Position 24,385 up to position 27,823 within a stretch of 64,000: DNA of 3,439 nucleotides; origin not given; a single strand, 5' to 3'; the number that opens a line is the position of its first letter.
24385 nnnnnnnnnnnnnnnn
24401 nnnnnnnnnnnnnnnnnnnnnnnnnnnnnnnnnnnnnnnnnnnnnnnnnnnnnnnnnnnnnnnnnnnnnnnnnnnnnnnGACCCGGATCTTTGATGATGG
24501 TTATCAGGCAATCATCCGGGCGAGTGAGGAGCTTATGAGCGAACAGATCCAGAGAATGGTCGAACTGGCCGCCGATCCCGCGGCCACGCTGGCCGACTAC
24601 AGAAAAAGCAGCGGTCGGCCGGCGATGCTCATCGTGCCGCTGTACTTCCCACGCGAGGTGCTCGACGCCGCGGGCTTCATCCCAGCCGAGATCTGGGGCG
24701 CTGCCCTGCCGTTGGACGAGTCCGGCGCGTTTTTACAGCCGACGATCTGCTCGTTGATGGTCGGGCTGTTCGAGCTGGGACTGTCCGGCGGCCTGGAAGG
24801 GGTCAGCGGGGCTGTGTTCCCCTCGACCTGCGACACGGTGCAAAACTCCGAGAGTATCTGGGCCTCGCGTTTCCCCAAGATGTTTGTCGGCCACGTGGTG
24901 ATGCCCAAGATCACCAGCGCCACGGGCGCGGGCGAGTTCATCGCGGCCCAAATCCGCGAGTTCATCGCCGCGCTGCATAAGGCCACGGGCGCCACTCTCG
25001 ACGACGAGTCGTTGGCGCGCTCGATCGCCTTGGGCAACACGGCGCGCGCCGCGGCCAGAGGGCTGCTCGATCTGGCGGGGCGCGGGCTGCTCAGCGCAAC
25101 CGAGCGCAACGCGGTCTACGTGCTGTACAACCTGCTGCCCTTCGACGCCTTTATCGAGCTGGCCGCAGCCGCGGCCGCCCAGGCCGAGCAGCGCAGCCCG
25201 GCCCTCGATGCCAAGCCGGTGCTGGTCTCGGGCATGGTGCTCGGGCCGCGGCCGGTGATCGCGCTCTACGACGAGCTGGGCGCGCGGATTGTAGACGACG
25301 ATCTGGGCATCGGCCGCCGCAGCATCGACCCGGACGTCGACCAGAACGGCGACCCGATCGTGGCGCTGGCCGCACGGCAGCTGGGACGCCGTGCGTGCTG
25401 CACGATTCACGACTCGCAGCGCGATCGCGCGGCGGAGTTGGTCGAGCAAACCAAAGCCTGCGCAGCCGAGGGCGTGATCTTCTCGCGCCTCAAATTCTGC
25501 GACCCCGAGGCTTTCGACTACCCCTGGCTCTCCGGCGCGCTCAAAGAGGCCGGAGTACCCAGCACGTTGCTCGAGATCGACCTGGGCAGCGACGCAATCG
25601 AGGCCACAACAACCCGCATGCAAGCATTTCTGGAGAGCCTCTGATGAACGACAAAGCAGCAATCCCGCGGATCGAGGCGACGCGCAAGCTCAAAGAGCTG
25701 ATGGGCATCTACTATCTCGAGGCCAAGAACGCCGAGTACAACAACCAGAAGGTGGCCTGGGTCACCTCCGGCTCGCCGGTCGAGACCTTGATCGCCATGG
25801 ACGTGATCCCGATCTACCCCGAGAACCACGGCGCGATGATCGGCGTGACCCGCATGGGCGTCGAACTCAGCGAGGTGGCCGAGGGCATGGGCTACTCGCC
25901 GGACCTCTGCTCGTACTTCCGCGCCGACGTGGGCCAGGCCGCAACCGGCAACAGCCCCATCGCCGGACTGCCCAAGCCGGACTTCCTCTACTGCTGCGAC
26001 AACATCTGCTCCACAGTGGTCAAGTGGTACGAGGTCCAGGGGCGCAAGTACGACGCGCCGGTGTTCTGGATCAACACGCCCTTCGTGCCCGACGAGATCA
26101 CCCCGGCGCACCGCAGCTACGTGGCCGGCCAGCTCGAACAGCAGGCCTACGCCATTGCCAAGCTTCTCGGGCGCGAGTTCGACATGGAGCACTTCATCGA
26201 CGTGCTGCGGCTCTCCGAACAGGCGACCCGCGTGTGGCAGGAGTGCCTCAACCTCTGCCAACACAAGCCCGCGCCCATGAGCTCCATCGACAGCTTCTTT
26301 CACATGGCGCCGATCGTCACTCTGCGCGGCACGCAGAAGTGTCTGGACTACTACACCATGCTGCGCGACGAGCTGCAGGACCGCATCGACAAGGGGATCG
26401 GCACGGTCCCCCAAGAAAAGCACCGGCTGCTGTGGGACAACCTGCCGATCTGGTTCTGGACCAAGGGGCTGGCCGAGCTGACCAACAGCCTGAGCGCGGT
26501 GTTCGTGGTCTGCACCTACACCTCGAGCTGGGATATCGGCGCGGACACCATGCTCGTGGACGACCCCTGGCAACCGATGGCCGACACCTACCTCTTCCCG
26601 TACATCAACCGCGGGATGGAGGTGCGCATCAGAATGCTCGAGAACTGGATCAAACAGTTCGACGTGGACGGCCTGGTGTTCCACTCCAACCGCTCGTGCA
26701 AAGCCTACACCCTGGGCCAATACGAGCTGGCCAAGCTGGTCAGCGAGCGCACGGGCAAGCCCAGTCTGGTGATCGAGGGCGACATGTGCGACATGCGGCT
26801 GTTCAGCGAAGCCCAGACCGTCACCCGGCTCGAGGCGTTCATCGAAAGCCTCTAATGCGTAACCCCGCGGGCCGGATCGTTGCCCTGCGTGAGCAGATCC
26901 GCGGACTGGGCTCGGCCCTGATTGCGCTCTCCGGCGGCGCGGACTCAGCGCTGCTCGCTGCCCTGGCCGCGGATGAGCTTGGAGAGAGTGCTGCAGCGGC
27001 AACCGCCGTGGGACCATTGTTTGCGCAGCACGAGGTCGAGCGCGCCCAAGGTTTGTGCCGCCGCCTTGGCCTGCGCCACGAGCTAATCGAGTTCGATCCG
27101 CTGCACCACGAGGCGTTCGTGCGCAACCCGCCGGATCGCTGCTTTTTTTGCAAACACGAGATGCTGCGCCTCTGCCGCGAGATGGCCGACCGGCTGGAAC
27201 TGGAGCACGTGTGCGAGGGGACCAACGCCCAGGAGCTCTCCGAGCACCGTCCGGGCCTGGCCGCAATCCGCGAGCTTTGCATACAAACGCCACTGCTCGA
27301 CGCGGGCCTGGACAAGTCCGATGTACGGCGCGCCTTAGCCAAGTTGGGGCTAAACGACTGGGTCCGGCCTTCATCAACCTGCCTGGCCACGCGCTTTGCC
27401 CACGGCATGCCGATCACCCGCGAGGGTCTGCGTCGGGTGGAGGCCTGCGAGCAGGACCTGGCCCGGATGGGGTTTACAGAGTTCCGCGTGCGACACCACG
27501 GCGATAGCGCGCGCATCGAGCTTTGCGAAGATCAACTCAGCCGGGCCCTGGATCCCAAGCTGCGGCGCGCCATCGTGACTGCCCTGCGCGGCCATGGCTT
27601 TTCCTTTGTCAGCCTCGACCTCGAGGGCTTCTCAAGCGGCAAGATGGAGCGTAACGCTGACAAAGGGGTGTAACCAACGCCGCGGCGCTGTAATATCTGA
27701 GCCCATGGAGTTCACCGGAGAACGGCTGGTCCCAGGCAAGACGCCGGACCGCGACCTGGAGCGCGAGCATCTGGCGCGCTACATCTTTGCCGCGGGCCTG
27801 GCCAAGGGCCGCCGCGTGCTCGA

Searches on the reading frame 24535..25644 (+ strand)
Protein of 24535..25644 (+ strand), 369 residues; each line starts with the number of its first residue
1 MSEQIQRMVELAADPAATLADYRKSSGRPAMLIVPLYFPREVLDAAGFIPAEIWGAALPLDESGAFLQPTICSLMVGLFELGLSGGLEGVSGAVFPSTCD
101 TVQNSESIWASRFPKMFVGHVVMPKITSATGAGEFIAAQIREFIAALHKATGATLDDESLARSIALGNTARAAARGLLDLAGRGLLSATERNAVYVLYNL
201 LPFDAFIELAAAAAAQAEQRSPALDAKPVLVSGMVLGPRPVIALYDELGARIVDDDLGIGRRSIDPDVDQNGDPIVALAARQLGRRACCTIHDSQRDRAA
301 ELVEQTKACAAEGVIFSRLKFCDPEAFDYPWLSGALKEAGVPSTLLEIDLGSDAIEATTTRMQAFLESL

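Call 51: search_protein_families(library=pfam, proteins=[window:24535-25644:+], max_evalue=0.001)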
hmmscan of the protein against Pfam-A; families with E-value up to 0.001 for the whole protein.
window:24535-25644:+ (369 aa): 1 family
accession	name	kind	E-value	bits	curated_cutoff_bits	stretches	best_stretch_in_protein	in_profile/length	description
PF06050.19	HGD-D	-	4.6e-58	197.9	28.4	1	36-369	2-342/342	2-hydroxyglutaryl-CoA dehydratase, D-component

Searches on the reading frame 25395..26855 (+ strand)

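Call 52: search_protein_families(library=pfam, proteins=[window:25395-26855:+], max_evalue=0.001)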
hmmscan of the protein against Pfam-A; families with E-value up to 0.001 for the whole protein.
window:25395-26855:+ (486 aa): 1 family
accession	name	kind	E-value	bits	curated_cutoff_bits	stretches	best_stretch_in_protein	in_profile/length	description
PF06050.19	HGD-D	-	1.5e-70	238.9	28.4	1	126-486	3-342/342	2-hydroxyglutaryl-CoA dehydratase, D-component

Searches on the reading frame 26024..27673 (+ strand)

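Call 54: search_protein_families(library=pfam, proteins=[window:26024-27673:+], max_evalue=0.001)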
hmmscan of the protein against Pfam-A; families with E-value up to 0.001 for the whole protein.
window:26024-27673:+ (549 aa): 3 families
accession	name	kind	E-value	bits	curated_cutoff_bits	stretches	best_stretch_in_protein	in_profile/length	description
PF00733.27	Asn_synthase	-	3.5e-05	24.1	21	1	288-359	10-81/354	Asparagine synthase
PF02540.23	NAD_synthase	-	4.1e-05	23.3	21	1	296-361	19-85/242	NAD synthase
PF06508.19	QueC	-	7.1e-05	22.8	22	0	298-360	2-63/210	Queuosine biosynthesis protein QueC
